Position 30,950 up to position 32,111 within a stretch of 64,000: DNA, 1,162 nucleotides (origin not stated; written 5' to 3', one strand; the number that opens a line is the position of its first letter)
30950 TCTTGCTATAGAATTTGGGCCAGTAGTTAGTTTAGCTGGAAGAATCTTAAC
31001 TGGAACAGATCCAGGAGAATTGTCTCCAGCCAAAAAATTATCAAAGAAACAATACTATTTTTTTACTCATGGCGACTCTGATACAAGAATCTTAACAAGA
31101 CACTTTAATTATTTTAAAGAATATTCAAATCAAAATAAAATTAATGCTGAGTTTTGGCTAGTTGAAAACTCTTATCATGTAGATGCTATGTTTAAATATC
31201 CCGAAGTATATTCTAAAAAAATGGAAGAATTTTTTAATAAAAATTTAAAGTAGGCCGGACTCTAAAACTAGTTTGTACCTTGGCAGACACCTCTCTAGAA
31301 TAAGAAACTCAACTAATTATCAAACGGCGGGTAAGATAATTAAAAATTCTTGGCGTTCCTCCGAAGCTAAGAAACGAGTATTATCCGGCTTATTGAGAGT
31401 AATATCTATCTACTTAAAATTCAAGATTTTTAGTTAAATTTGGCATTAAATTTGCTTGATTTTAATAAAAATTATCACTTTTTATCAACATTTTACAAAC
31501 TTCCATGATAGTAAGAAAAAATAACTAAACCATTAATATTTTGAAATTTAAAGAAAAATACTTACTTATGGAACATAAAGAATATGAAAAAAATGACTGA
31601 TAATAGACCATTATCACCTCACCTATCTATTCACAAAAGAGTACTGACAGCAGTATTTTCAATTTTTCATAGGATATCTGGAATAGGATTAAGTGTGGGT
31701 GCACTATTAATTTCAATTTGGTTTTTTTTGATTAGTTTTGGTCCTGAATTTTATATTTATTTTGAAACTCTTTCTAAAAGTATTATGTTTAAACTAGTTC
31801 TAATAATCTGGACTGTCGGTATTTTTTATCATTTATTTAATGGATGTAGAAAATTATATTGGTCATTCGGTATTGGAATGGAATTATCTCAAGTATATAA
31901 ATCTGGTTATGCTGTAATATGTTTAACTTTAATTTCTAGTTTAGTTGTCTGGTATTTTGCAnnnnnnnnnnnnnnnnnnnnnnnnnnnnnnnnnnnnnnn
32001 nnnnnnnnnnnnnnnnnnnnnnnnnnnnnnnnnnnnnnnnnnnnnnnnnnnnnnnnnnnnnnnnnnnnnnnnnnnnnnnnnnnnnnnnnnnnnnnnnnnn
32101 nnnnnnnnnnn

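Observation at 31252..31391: GC-enriched ~140-nt structured island inside a 330-nt intergenic region upstream of the sdh-mdh-suc-lpd cluster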

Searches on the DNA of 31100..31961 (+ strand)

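Call 4: search_rna_families(source=window, start=31100, end=31700, threshold=evalue, max_evalue=10, show_alignments=3)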
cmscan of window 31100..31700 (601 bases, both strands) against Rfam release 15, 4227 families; matches with E-value up to 10: 7.
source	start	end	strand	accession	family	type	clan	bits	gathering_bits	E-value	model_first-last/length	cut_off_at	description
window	31216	31272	-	RF02270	nse_sRNA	Gene;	-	17.8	75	2.4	1-73/73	no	Neisseria sigma-E sRNA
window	31538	31574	+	RF01379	CRISPR-DR66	Gene; CRISPR;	CL00014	17.3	45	3.4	1-37/37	no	CRISPR RNA direct repeat element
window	31322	31356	-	RF01613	ceN109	Gene; snRNA; snoRNA; CD-box;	-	17.1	52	0.53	1-67/67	no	Nematode snoRNA ceN109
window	31567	31601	+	RF00526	snoMe28S-U3344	Gene; snRNA; snoRNA; CD-box;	-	16.4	50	7.8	43-77/83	no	Small nucleolar RNA Me28S-U3344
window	31189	31242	+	RF01302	snoU36a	Gene; snRNA; snoRNA; CD-box;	CL00051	15.5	45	4.3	31-86/90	no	SnoRNA U36a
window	31157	31239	+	RF00015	U4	Gene; snRNA; splicing;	CL00007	14.8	46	0.64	57-138/138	no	U4 spliceosomal RNA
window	31342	31451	+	RF00004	U2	Gene; snRNA; splicing;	CL00006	11.4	46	9.7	1-192/192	no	U2 spliceosomal RNA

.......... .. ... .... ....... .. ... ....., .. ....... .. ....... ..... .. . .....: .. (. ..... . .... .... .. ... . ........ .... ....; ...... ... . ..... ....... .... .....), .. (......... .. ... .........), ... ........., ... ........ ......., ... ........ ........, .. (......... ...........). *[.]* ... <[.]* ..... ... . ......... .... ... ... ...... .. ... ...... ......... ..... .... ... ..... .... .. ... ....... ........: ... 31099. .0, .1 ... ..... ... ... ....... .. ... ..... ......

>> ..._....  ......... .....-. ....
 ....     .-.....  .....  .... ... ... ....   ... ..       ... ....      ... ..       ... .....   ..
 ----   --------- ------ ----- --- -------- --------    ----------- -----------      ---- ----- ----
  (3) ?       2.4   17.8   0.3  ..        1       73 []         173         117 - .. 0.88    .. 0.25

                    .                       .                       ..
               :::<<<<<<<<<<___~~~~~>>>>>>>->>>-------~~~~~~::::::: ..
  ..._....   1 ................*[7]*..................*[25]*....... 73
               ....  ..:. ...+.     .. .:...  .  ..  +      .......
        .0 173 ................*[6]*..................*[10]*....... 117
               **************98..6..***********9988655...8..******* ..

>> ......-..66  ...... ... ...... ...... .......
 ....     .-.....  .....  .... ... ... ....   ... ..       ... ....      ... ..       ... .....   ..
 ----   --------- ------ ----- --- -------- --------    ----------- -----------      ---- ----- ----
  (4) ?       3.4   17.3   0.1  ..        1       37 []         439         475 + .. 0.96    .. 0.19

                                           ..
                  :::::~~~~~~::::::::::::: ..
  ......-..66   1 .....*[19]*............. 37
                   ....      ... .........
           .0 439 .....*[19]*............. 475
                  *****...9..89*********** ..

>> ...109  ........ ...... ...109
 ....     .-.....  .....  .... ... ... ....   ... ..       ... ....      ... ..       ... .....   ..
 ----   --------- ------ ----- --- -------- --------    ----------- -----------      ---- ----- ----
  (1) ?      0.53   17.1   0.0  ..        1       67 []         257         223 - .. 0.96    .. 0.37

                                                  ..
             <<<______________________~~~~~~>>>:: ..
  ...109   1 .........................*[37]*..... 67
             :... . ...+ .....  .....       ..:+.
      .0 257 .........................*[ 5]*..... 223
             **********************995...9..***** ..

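Call 30: search_rna_families(source=window, start=31235, end=31405, threshold=evalue, max_evalue=10, show_alignments=4)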
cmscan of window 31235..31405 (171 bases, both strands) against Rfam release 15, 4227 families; matches with E-value up to 10: 1.
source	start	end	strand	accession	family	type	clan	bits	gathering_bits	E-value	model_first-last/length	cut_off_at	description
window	31322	31356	-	RF01613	ceN109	Gene; snRNA; snoRNA; CD-box;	-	17.1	52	0.15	1-67/67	no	Nematode snoRNA ceN109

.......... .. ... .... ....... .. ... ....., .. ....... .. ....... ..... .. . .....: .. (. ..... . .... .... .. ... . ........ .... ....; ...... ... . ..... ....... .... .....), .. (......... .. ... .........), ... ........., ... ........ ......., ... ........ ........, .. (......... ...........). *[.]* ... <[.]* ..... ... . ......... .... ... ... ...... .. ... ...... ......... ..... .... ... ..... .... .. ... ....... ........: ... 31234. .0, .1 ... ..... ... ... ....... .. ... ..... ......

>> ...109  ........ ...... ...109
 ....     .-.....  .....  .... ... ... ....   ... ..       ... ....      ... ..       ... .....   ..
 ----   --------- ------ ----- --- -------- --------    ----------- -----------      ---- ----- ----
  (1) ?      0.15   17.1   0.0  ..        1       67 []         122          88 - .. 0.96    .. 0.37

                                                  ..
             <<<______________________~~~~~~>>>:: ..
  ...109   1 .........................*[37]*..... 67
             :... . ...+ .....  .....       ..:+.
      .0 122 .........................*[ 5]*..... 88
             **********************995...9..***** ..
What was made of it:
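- On 6S RNA: No CM match (calls 4, 30).
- Checked: The 6S-like rod conflicts with the covariation-supported internal hairpins, and no 6S model matches (calls 4, 30).
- No Rfam riboswitch matches (calls 4, 30).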

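Call 31: search_rna_families(source=L057, start=2615, end=2800, threshold=evalue, max_evalue=10, show_alignments=2)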
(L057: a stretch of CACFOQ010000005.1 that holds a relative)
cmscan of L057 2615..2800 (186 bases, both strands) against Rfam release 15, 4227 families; matches with E-value up to 10: 3.
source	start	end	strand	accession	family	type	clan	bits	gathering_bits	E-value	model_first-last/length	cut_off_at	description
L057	2713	2777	+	RF00049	SNORD36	Gene; snRNA; snoRNA; CD-box;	CL00051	16.1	30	4.2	1-77/77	no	Small nucleolar RNA SNORD36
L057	2619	2656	+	RF01359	CRISPR-DR46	Gene; CRISPR;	-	15.7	50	5.7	1-38/38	no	CRISPR RNA direct repeat element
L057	2714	2771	+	RF00507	Corona_FSE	Cis-reg; frameshift_element;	-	13.2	46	2.1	1-78/78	no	Coronavirus frameshifting stimulation element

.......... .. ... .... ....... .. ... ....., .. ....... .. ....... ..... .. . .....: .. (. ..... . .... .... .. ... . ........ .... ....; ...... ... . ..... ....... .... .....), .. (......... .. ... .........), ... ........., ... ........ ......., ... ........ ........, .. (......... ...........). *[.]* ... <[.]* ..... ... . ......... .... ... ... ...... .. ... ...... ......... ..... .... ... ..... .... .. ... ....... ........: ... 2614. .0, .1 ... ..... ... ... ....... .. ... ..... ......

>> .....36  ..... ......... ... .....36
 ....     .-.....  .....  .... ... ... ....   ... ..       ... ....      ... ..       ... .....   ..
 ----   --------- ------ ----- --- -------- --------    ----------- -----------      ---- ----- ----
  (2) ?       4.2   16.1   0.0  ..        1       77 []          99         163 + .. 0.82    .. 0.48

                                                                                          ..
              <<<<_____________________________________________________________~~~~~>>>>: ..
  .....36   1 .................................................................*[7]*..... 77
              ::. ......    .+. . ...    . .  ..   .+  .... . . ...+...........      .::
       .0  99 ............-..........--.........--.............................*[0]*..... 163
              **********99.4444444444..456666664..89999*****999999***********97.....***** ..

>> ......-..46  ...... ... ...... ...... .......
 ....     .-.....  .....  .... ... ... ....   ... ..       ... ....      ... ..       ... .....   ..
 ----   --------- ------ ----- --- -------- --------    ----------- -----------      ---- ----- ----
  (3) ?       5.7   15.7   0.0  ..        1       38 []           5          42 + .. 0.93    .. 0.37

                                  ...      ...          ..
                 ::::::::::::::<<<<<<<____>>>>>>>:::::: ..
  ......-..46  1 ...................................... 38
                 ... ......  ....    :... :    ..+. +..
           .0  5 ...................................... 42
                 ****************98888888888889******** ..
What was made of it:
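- On Any Rfam 15 family: With permissive filters on the element alone, in two divergent members, only chance-level hits appear (E >= 0.15, 11-18 bits against cut-offs of 30-75; calls 4, 30, 31).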

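Call 33: build_rna_model(alignment_id=A2, structure=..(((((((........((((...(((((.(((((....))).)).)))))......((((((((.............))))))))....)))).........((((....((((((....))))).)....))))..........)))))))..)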
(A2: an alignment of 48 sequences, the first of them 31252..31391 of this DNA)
Model R1 built from alignment A2 (48 sequences, 155 columns); structure: as given.
model positions 141; base pairs 39; branch points 2; effective number of sequences 1.25; information 0.59 bits per position. Calibrated on 0.2 Mb of random sequence (short: E-values are rough).
structure used (alignment columns):
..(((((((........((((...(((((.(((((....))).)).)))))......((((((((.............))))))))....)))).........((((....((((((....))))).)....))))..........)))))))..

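Call 36: search_with_rna_model(model_id=R1, sources=[window, L001, L002, L003, L004, L005, L006, L007, L008, L009, L010, L011, L012, L013, L014, L015, L016, L017, L018, L019, L020, L021, L022, L023, L024, L025, L026, L027, L028, L029, L030, L031, L032, L033, L034, L035, L036, L037, L038, L039, L040, L041, L042, L043, L044, L045, L046, L047, L048, L049, L050, L051, L052, L053, L054, L055, L056, L057, L058, L059, L060, L061, L062, L063, L064, L065, L066, L067, L068, L069, L070, L071, L072, L073, L074, L075, L076, L077, L078], max_evalue=1, make_alignment=true)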
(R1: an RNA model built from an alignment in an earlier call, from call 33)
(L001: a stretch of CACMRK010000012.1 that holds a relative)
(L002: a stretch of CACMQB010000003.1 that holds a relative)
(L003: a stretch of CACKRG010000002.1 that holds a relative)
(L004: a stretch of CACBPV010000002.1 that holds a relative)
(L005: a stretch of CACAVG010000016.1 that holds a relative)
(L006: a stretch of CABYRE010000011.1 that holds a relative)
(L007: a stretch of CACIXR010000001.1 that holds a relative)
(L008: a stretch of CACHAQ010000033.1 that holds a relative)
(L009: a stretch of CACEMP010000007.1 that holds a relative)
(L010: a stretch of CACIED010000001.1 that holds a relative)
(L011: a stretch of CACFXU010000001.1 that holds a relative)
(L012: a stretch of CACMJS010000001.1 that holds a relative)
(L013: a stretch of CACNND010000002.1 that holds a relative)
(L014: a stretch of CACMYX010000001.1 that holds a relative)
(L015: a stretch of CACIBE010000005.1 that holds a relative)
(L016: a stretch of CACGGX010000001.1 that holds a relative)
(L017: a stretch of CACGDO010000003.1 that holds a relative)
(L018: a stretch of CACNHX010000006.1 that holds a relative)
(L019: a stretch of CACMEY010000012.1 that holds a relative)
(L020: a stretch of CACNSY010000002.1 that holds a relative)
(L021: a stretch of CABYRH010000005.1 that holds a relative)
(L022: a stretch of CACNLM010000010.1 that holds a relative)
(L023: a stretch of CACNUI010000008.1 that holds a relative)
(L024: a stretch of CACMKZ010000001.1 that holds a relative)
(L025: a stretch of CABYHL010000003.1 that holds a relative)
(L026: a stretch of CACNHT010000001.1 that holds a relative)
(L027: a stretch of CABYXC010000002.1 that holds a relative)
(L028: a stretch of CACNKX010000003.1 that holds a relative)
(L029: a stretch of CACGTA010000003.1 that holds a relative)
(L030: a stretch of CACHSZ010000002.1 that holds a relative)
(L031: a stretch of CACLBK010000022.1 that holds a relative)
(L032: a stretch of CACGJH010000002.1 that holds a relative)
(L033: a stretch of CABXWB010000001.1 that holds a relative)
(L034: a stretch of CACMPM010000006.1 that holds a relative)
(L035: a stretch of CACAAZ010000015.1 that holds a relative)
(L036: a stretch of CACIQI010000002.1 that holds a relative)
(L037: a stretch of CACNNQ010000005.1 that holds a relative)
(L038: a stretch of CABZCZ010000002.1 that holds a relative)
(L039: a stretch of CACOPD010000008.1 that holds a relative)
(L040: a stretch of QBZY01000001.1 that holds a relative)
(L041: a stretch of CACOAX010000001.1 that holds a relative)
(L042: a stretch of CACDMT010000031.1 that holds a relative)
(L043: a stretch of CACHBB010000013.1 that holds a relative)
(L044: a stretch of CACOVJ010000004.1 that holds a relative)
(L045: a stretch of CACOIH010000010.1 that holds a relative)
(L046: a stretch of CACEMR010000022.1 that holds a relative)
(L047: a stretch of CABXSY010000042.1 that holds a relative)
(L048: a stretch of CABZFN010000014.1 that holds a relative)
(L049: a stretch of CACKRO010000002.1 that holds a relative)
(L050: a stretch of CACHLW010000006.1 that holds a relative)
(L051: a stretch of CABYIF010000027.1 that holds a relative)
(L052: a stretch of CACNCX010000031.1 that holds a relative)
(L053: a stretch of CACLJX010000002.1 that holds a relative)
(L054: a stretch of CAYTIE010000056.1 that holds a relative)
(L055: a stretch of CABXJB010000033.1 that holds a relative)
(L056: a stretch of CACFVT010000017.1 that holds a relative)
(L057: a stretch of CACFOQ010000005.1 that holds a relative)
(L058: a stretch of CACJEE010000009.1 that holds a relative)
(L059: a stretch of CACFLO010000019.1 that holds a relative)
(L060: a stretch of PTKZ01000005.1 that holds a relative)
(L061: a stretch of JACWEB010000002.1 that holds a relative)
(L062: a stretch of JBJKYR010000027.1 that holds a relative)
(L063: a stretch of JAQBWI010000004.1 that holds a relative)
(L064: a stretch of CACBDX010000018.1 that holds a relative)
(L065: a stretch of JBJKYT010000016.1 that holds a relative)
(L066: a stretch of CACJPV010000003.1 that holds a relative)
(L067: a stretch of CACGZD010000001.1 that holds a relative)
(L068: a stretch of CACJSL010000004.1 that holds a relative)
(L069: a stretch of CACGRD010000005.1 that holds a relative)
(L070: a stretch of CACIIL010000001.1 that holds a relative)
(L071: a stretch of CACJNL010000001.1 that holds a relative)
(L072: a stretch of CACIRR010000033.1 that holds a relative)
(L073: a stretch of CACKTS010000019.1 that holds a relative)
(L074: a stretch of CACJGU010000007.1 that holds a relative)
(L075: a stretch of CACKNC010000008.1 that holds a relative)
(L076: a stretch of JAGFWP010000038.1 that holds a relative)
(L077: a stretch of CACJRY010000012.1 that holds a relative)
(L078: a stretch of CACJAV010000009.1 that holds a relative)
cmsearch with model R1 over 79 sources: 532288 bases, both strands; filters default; matches with E-value up to 1: 76.
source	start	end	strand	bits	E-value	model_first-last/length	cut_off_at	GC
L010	2669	2808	-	164.5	4.6e-41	1-141/141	no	0.4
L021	2670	2809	-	163.8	7.1e-41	1-141/141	no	0.4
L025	2669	2808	-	163.8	7.1e-41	1-141/141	no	0.4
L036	2669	2808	-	163.8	7.1e-41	1-141/141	no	0.4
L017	2670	2809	-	163.2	1e-40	1-141/141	no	0.4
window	31252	31391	-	163.1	1.1e-40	1-141/141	no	0.41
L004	2669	2808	-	163.1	1.1e-40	1-141/141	no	0.41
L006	2669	2808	-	163.1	1.1e-40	1-141/141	no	0.41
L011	2669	2808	-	163.1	1.1e-40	1-141/141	no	0.41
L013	2669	2808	-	163.1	1.1e-40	1-141/141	no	0.41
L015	2669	2808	-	163.1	1.1e-40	1-141/141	no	0.41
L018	2669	2808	-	163.1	1.1e-40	1-141/141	no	0.41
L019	2669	2808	-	163.1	1.1e-40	1-141/141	no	0.41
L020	2669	2808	-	163.1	1.1e-40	1-141/141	no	0.41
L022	2669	2808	-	163.1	1.1e-40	1-141/141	no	0.41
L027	2670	2809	-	163.1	1.1e-40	1-141/141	no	0.41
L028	2669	2808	-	163.1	1.1e-40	1-141/141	no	0.41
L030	2669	2808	-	163.1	1.1e-40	1-141/141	no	0.41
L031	2670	2809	-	163.1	1.1e-40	1-141/141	no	0.41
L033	2669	2808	-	163.1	1.1e-40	1-141/141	no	0.41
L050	2669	2808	-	163.1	1.1e-40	1-141/141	no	0.41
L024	2670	2809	-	162.4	1.7e-40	1-141/141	no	0.41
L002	2669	2807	-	161.4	3.1e-40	1-141/141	no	0.4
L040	2671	2809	-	161.2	3.4e-40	1-141/141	no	0.4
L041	2676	2816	-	160.2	6.3e-40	1-141/141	no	0.4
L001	2669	2807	-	160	7.1e-40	1-141/141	no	0.41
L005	2669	2807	-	160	7.1e-40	1-141/141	no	0.41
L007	2669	2807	-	160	7.1e-40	1-141/141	no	0.41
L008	2670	2808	-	160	7.1e-40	1-141/141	no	0.41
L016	2670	2808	-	160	7.1e-40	1-141/141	no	0.41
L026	2671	2809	-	160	7.1e-40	1-141/141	no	0.41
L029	2669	2807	-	160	7.1e-40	1-141/141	no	0.41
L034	2670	2808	-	160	7.1e-40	1-141/141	no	0.41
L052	2669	2807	-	160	7.1e-40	1-141/141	no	0.41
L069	2669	2807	-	160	7.1e-40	1-141/141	no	0.41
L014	2671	2809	-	159.9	7.6e-40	1-141/141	no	0.41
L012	2670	2808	-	159.7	8.6e-40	1-141/141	no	0.41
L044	2648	2787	-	159.6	9.2e-40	1-141/141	no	0.39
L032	2671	2809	-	159.6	9.5e-40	1-141/141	no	0.41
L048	2677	2815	-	159.3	1.1e-39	1-141/141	no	0.41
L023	2670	2809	-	158.7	1.6e-39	1-141/141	no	0.4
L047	1275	1413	-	158.6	1.7e-39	1-141/141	no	0.42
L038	2671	2809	-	157.9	2.6e-39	1-141/141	no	0.42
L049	2676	2814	-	157.3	3.8e-39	1-141/141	no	0.42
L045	2648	2787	-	157.1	4.2e-39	1-141/141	no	0.4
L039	2672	2810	-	156.2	7.5e-39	1-141/141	no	0.43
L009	2673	2810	-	155.8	9.7e-39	1-141/141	no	0.41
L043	2650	2789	-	153.9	3.1e-38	1-141/141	no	0.43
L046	2665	2804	-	153.3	4.5e-38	1-141/141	no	0.44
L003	2669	2808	-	152.5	7.6e-38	1-141/141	no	0.41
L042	436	576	-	148.6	8.2e-37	1-141/141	no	0.41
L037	2669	2807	-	147.9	1.3e-36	1-141/141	no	0.42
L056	2640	2780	-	145.5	5.4e-36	1-141/141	no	0.41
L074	2656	2796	-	145.5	5.7e-36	1-141/141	no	0.45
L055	2640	2780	-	144.8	8.5e-36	1-141/141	no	0.43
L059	2640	2780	-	144.7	9.1e-36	1-141/141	no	0.42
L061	2640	2780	-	143.7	1.7e-35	1-141/141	no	0.41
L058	2641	2780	-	143.1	2.4e-35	1-141/141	no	0.41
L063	2639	2779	-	142.8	2.9e-35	1-141/141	no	0.41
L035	2659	2796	-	142.2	4.1e-35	1-141/141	no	0.46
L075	2638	2779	-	141.6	6.1e-35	1-141/141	no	0.41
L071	2638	2780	-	140.5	1.2e-34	1-141/141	no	0.42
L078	2638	2780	-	140.2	1.4e-34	1-141/141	no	0.42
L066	2638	2778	-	139.7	2e-34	1-141/141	no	0.4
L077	2638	2780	-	139.4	2.3e-34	1-141/141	no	0.43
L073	2629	2768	-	135.1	3.5e-33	1-141/141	no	0.42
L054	2620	2760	-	132.7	1.5e-32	1-141/141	no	0.41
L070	2631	2768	-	130.7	5.1e-32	1-141/141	no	0.44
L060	2635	2779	-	125.4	1.3e-30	1-141/141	no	0.47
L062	1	130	-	122.6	7.8e-30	1-132/141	3'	0.41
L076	2601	2748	-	116.9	2.6e-28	1-141/141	no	0.44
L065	2635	2779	-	116.9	2.6e-28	1-141/141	no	0.47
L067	2635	2780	-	116.3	3.6e-28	1-141/141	no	0.47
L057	2635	2780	-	115.2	7.3e-28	1-141/141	no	0.47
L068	2635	2780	-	112.8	3.2e-27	1-141/141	no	0.47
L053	2587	2729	-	73.7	9.4e-17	1-141/141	no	0.43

Alignment A3: 76 matches aligned to the model, 155 columns, each read 5' to 3' on its own strand. Consensus structure (alignment columns), stored with it:
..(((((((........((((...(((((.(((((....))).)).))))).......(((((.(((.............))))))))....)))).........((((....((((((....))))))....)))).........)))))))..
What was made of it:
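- One copy per locus, none elsewhere in the window (call 36).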
